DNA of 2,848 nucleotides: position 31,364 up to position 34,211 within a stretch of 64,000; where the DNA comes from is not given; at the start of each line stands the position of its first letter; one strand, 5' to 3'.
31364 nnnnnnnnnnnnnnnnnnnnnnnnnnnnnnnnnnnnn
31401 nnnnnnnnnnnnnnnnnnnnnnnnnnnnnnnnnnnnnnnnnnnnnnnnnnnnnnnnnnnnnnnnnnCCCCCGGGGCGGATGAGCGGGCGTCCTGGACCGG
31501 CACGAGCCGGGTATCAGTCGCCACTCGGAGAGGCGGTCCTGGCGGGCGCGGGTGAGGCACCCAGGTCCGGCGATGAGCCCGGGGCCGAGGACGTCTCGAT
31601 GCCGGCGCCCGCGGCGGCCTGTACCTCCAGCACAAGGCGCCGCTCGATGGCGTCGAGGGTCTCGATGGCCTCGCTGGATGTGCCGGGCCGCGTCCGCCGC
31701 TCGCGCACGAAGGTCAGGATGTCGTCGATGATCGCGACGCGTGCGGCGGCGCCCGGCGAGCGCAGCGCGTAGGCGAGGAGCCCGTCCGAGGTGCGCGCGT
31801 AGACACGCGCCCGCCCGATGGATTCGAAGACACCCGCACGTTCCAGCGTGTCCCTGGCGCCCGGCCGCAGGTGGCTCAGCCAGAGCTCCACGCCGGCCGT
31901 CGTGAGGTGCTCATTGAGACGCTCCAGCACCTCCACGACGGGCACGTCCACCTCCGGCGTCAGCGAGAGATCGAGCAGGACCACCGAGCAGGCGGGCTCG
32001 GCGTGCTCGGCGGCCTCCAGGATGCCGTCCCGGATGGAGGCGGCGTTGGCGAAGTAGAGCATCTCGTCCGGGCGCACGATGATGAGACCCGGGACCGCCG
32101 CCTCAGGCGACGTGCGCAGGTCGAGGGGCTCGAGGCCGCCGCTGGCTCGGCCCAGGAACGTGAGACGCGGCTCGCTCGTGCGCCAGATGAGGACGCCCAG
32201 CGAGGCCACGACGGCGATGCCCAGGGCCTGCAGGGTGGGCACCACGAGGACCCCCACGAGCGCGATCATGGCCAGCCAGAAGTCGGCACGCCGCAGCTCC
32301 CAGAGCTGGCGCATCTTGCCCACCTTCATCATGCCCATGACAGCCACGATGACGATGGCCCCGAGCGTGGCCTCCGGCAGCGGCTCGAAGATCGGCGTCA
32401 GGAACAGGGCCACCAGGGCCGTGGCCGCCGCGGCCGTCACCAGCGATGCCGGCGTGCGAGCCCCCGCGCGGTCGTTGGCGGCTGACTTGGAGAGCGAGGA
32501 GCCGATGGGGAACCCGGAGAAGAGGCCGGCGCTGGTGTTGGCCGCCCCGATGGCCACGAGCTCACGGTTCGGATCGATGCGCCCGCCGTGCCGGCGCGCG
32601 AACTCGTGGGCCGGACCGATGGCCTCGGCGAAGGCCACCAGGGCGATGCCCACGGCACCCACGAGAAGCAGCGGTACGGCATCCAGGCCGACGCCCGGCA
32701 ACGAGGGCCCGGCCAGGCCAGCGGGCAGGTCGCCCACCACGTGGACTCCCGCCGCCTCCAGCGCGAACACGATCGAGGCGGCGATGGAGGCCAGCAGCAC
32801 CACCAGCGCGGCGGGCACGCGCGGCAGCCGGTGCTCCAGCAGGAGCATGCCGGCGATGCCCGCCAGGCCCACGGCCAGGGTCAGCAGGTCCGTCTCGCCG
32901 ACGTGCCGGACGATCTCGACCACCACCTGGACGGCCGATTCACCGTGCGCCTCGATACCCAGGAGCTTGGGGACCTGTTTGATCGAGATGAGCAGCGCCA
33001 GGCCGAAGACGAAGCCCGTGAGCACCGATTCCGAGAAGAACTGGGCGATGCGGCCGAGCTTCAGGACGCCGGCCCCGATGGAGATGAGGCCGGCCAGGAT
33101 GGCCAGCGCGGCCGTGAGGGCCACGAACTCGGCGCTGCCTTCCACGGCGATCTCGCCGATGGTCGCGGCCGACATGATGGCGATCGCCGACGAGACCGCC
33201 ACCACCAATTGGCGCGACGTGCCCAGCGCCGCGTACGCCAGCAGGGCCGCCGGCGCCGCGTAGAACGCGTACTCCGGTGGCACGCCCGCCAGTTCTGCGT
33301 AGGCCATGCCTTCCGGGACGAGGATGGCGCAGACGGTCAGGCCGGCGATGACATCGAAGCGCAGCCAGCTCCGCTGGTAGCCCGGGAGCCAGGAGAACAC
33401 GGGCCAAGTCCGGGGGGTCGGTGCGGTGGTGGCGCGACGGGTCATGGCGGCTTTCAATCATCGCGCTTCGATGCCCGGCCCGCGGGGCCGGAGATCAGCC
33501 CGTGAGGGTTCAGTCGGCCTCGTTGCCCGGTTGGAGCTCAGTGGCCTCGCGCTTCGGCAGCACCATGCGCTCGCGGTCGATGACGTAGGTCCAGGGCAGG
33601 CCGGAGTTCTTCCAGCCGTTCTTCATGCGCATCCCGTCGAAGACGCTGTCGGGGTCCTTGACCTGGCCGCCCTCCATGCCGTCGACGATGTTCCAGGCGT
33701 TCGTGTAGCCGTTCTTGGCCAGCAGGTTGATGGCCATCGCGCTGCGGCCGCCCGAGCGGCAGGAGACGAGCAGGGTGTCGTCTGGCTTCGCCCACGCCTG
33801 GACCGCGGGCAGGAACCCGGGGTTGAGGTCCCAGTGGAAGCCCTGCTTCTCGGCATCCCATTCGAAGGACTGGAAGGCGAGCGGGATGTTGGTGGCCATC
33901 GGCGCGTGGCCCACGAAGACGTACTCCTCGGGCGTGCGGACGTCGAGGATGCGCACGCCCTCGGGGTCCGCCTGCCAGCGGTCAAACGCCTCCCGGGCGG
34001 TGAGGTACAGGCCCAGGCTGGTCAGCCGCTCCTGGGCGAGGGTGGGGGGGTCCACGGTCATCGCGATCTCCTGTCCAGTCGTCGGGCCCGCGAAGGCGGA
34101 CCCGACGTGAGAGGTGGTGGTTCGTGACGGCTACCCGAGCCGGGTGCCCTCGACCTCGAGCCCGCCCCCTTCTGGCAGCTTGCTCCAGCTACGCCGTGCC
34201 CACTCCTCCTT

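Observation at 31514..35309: Cytoplasmic DszB-like desulfinase-fold protein clustered with rhodanese and SulP/STAS permease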

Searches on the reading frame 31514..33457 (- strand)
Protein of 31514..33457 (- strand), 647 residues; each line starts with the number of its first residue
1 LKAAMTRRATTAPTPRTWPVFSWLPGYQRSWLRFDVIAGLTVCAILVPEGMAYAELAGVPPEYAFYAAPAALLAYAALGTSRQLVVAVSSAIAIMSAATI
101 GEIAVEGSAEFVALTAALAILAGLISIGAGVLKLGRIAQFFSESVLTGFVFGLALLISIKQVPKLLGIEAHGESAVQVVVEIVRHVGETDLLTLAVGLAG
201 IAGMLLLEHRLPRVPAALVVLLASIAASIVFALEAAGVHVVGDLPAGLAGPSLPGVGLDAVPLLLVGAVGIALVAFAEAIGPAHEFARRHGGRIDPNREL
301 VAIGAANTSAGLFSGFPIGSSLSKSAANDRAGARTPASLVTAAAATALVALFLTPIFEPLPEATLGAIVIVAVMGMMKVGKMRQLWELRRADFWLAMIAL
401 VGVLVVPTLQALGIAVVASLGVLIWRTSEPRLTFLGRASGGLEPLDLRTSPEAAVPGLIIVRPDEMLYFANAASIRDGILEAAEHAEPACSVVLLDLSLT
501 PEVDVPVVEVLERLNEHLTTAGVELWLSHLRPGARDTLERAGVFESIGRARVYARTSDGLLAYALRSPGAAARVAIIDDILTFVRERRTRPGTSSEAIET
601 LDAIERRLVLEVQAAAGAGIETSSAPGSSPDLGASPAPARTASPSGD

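Call 3: search_protein_families(library=pfam, proteins=[window:31514-33457:-], max_evalue=0.01)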
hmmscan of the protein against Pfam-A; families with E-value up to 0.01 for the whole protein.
window:31514-33457:- (647 aa): 4 families
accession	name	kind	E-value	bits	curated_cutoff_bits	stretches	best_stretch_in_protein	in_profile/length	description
PF00916.26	Sulfate_transp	-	2.4e-88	296.9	23.2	1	32-398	1-379/380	Sulfate permease family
PF01740.26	STAS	-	2.5e-13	50.1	22.6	1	455-554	7-101/106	STAS domain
PF16983.11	MFS_MOT1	-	0.00017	22.3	30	1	277-372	25-107/111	Molybdate transporter of MFS superfamily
PF13466.11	STAS_2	-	0.00096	19.7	29.2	1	478-543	14-79/80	STAS domain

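Call 4: search_protein_families(library=ncbifam, proteins=[window:31514-33457:-], max_evalue=0.01)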
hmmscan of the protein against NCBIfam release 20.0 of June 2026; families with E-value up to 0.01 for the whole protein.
window:31514-33457:- (647 aa): 3 families
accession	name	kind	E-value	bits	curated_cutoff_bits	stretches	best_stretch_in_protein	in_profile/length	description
TIGR00815.1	sulP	subfamily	1.1e-115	387.3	380.45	1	19-558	1-564/565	sulfate permease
NF008660.1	PRK11660.1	equivalog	5.2e-37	127.5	614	2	258-558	275-560/572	C4-dicarboxylic acid transporter DauA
NF050096.1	BicarbTportBicA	equivalog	8.7e-22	77.3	880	1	32-429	12-410/547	bicarbonate transporter BicA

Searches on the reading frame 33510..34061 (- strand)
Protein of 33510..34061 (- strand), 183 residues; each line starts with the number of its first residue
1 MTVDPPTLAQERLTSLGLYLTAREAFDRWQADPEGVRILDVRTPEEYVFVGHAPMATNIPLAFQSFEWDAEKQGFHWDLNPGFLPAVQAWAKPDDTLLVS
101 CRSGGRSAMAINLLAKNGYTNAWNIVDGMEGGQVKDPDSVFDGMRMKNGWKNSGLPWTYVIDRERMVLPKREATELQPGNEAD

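Call 3: search_protein_families(library=pfam, proteins=[window:33510-34061:-], max_evalue=0.01)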
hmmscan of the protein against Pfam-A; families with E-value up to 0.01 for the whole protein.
window:33510-34061:- (183 aa): 1 family
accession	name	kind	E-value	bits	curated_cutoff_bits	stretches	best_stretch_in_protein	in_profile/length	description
PF00581.25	Rhodanese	-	6.3e-12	46.3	22.2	1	30-131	9-98/102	Rhodanese-like domain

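Call 4: search_protein_families(library=ncbifam, proteins=[window:33510-34061:-], max_evalue=0.01)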
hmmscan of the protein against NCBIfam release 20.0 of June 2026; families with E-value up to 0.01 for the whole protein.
window:33510-34061:- (183 aa): 9 families
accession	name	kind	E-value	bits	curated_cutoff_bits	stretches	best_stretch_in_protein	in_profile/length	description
NF007627.0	PRK10287.1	equivalog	2.1e-05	24.7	102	1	94-125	60-91/104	thiosulfate sulfurtransferase PspE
NF006444.0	PRK08762.1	equivalog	6.9e-05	21.6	449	1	88-130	63-105/387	molybdopterin-synthase adenylyltransferase MoeB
NF008750.0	PRK11784.1-2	equivalog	0.00013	21.2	241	0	37-61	17-40/346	tRNA 2-selenouridine(34) synthase MnmH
TIGR02981.1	phageshock_pspE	exception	0.00015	22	126.3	0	94-125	58-89/101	thiosulfate sulfurtransferase PspE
NF001195.0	PRK00162.1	equivalog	0.00087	19.6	102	0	64-140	30-104/108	thiosulfate sulfurtransferase GlpE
TIGR03167.1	tRNA_sel_U_synt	equivalog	0.0022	17.5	219.75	0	37-61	4-27/311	tRNA 2-selenouridine(34) synthase MnmH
NF005646.0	PRK07411.1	equivalog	0.0023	17.1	633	0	23-129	287-376/390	molybdopterin-synthase adenylyltransferase MoeB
NF005902.0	PRK07878.1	equivalog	0.0069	15.3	647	0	94-129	343-378/392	adenylyltransferase/sulfurtransferase MoeZ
NF045521.1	rhoda_near_glyco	subfamily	0.0073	16.1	145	0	92-128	68-104/144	rhodanese homology domain-containing protein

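Call 45: search_solved_structures(query=window:33510-34061:-, max_evalue=0.01, show_alignments=2)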
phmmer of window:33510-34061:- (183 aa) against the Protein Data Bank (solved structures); distinct sequences matched with E-value up to 0.01: 8.
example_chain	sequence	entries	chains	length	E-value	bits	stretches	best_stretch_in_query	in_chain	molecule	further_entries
8w14_A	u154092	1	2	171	4.1e-14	55.5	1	25-158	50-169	Rhodanese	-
2fsx_A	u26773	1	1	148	1.9e-09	40.3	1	21-158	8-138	COG0607: Rhodanese-related sulfurtransferase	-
1tq1_A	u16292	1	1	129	3.9e-08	36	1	35-130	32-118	senescence-associated family protein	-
3tp9_A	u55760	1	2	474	3.1e-05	26.6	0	94-132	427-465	BETA-LACTAMASE and RHODANESE DOMAIN PROTEIN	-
3foj_A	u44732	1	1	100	8e-05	25.2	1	92-130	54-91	uncharacterized protein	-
1vee_A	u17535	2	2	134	9.4e-05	25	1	22-132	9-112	proline-rich protein family | Putative protein At4g01050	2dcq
2jtq_A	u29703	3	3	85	0.0045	19.5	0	92-124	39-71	Phage shock protein E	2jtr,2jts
6mxv_A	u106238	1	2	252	0.0083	18.6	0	97-130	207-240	Rhodanese-like family protein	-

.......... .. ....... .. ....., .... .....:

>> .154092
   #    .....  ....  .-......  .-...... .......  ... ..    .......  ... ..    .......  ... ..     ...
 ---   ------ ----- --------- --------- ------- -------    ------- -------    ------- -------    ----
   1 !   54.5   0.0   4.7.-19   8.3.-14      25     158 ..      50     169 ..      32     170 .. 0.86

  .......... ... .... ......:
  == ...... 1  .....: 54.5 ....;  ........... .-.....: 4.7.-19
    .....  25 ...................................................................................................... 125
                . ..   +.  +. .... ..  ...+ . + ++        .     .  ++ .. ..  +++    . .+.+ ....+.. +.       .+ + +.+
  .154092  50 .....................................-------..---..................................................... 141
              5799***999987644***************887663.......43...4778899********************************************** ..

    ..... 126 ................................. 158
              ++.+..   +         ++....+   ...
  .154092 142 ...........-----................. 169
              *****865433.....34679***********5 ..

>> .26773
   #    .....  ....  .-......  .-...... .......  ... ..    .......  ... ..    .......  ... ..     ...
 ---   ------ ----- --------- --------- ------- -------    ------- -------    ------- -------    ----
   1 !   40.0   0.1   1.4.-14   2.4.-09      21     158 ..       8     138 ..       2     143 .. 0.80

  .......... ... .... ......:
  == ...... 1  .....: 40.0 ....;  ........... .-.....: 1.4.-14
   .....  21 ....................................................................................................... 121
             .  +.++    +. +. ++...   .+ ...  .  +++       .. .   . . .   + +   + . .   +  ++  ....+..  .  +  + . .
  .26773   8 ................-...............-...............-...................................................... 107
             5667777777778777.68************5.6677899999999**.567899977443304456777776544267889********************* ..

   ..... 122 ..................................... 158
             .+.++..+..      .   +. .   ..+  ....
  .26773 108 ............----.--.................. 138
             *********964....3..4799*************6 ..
